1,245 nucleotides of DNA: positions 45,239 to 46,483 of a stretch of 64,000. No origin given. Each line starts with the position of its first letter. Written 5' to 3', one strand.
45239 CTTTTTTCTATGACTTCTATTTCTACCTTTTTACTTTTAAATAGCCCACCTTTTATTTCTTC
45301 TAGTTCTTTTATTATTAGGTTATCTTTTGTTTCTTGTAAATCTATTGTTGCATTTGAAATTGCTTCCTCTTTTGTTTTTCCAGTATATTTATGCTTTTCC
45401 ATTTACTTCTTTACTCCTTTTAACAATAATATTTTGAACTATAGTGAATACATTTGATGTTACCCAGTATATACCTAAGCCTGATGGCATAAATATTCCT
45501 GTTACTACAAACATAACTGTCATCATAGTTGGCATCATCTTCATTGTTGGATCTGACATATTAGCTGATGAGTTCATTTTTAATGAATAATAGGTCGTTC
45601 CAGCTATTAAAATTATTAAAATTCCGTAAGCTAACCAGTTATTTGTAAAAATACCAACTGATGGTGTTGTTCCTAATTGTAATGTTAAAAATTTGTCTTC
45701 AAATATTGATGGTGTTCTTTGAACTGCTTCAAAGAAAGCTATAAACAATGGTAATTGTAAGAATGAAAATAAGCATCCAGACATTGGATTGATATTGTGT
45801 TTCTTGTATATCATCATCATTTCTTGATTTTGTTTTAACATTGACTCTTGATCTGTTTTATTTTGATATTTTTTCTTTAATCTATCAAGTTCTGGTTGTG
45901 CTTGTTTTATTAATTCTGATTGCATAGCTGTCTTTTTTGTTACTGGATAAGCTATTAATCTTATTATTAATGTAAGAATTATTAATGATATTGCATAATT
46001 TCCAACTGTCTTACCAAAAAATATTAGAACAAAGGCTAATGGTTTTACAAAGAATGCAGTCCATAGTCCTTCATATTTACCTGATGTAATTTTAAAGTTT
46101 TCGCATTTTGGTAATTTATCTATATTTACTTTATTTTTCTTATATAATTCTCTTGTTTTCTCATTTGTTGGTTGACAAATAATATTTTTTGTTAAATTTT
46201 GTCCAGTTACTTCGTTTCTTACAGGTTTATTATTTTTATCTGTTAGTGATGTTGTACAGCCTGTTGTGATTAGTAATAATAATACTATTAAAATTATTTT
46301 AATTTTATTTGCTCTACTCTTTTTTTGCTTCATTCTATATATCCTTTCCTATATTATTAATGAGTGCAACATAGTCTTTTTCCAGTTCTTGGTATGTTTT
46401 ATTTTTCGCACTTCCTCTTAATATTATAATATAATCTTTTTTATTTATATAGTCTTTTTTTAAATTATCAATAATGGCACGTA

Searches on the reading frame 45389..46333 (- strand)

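Call 54: search_protein_families(library=pfam, proteins=[window:45389-46333:-], max_evalue=0.00001)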
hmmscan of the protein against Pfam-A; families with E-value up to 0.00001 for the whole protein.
window:45389-46333:- (314 aa): 1 family
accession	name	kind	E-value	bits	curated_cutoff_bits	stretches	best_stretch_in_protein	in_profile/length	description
PF02096.25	60KD_IMP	-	1e-44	152.9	35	1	113-306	1-163/163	60Kd inner membrane protein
